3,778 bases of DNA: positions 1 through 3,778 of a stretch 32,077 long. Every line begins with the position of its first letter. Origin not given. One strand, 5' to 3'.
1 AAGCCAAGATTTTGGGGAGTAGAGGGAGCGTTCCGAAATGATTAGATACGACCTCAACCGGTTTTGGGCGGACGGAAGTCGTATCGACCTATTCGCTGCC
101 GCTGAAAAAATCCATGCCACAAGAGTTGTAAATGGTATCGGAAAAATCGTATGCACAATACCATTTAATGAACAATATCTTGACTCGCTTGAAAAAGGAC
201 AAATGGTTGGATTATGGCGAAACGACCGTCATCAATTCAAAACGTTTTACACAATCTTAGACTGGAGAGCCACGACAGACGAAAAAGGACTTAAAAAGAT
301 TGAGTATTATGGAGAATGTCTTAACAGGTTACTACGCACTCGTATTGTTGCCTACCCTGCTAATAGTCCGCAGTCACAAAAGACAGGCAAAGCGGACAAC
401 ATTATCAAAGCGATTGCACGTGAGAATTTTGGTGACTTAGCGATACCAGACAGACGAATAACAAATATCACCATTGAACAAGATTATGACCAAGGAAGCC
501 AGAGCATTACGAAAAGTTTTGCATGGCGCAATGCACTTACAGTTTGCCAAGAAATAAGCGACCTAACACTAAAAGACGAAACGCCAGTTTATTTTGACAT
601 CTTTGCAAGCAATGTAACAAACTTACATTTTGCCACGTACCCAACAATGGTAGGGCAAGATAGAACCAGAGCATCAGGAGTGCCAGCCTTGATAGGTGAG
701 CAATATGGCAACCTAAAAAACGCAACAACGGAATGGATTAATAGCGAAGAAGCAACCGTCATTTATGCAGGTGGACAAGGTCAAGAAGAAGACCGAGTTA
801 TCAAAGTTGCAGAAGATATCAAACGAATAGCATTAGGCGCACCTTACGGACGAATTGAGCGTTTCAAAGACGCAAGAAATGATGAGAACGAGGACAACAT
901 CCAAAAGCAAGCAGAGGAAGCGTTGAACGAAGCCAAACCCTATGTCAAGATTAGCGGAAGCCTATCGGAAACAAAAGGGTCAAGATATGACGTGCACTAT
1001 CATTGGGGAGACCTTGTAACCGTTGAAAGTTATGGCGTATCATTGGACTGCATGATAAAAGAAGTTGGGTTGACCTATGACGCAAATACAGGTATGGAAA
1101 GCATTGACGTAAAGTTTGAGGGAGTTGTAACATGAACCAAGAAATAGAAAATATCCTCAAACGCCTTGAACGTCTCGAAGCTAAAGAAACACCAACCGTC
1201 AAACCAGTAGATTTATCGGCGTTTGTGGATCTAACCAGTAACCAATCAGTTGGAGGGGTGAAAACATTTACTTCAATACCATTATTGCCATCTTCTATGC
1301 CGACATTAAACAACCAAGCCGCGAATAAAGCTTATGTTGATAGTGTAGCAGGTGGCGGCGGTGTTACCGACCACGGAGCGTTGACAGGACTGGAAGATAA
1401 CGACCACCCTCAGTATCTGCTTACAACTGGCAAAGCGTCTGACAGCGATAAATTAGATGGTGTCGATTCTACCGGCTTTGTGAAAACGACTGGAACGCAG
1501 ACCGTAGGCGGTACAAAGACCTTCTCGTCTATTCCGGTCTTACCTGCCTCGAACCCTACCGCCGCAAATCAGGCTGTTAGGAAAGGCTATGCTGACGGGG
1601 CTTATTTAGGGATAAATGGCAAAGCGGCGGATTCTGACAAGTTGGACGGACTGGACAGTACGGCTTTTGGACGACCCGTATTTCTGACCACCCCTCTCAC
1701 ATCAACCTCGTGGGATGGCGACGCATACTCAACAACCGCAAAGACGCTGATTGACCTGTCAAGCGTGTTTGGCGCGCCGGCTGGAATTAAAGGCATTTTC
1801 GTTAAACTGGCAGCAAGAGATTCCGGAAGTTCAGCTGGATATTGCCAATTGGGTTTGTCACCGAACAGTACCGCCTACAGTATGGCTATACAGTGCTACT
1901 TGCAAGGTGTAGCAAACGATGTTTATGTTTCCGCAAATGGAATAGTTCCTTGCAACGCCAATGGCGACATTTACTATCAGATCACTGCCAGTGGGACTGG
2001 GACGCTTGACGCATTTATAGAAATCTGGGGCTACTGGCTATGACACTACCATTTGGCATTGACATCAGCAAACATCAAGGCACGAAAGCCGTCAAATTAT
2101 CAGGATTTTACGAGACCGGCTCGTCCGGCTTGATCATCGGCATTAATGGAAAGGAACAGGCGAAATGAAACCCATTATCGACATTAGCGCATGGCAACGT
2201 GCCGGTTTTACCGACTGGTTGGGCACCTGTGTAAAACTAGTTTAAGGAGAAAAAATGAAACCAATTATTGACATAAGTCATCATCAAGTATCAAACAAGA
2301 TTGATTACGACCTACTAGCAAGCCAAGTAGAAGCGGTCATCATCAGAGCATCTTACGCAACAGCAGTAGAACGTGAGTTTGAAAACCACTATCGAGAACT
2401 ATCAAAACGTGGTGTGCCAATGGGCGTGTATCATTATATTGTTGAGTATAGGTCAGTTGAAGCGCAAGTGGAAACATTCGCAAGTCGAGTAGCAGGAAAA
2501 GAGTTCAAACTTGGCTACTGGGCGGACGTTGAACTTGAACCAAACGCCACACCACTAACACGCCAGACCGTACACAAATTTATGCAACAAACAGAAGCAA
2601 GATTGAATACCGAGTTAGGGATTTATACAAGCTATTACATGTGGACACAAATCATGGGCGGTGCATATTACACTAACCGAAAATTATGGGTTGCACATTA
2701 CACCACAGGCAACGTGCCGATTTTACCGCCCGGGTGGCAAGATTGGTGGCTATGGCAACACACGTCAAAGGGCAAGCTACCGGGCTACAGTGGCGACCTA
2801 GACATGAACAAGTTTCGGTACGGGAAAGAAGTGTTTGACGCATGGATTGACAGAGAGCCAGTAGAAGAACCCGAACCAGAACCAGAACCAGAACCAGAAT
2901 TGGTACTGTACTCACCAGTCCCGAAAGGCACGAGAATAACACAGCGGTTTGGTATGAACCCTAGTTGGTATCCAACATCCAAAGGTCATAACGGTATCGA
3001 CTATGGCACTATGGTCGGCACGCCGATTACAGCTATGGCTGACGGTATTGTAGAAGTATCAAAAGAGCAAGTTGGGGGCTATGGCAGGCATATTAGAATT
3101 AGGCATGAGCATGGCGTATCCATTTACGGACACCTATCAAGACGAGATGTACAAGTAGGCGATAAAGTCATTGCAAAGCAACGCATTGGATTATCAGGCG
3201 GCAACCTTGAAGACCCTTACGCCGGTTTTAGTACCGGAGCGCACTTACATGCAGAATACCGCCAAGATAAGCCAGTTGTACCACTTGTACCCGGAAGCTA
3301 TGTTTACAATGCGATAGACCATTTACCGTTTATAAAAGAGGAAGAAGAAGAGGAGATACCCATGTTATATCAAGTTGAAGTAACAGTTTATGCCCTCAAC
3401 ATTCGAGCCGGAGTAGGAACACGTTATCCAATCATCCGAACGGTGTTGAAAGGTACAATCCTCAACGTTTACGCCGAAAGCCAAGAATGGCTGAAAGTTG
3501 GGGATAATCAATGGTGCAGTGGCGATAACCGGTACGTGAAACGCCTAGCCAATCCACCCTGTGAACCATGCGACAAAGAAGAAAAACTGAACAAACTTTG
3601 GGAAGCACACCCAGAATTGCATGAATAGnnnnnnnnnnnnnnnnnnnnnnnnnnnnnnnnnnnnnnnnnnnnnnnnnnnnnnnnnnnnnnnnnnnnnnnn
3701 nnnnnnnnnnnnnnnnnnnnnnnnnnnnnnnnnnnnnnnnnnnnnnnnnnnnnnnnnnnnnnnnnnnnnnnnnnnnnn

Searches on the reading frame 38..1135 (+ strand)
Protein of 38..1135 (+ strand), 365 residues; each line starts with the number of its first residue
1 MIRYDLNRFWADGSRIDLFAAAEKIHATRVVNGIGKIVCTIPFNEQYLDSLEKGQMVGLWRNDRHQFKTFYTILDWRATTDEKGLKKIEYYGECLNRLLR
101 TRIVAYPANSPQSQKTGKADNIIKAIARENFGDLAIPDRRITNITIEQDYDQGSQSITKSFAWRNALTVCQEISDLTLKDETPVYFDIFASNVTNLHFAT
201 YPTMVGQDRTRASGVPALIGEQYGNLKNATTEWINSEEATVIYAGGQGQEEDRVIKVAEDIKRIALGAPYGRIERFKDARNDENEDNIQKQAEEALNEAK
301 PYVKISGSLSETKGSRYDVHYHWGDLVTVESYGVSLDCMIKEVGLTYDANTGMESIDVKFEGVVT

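Call 83: search_protein_families(library=phrogs, proteins=[window:38-1135:+], max_evalue=0.00001)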
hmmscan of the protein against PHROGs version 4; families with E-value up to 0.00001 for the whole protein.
window:38-1135:+ (365 aa): 1 family
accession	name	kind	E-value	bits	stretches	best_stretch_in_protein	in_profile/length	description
phrog_538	-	tail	4e-37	129.2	1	39-362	64-375/684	minor tail protein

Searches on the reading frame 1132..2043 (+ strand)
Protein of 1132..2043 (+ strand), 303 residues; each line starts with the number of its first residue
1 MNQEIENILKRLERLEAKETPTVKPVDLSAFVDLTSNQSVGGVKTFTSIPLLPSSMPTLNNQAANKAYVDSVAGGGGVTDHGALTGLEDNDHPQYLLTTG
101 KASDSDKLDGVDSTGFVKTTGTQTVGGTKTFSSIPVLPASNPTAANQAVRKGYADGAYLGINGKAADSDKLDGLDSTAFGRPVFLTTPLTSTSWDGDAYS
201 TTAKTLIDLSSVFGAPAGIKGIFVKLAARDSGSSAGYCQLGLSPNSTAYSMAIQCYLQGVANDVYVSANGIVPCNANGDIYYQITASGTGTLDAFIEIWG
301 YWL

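Call 83: search_protein_families(library=phrogs, proteins=[window:1132-2043:+], max_evalue=0.00001)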
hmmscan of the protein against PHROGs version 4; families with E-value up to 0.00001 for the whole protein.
window:1132-2043:+ (303 aa): 5 families
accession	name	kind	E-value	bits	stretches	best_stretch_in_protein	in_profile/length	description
phrog_16641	-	tail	2e-22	79.7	2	116-156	219-259/1296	tail fiber protein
phrog_38418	-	unknown function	7.2e-16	59.1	2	115-158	45-88/472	-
phrog_26758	-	tail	1.1e-13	50.8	1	32-74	190-231/1308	tail fiber protein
phrog_972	-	tail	5.3e-10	38.7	0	94-140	875-921/1246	tail fiber protein proximal subunit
phrog_32072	-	tail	1.1e-06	28.4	0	144-178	525-559/894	tail protein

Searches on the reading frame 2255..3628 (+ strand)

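Call 83: search_protein_families(library=phrogs, proteins=[window:2255-3628:+], max_evalue=0.00001)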
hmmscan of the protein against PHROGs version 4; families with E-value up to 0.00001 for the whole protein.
window:2255-3628:+ (457 aa): 26 families (the best 25 are shown)
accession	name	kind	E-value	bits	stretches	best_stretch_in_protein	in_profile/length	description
phrog_291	-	lysis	4.2e-33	115.9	1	1-252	112-356/509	endolysin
phrog_3084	-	lysis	1.2e-24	88.2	2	219-337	3-118/468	endolysin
phrog_6219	-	lysis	2.1e-23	84.4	1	1-188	1-187/326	endolysin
phrog_6745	-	lysis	5.6e-20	72.6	1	5-172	7-184/396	endolysin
phrog_6700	-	lysis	7.4e-18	63.9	1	241-341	2622-2717/2898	endolysin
phrog_7767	-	other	1.1e-17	65.3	1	226-363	4-131/194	metallo-endopeptidase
phrog_16615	-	other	1.6e-16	61.2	1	238-354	412-523/529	peptidase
phrog_10030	-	tail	2.1e-16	59.4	1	242-338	1911-2008/2105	tail length tape measure protein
phrog_167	-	tail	6.1e-14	51.7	1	226-337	1205-1291/1555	tail length tape measure protein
phrog_21656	-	other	8.2e-14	51.6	1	243-338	635-732/1022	peptidase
phrog_1067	-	head and packaging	2.3e-12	47.2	1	241-337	758-846/991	minor head protein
phrog_28672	-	other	2.3e-11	43.9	1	241-337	284-375/397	metallo-endopeptidase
phrog_1794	-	lysis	3.8e-11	44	1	345-431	245-330/336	amidase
phrog_4070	-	tail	8.2e-11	41.7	1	229-339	608-713/989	tail length tape measure protein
phrog_37190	-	other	1.1e-10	42.4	1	241-341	137-231/244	peptidase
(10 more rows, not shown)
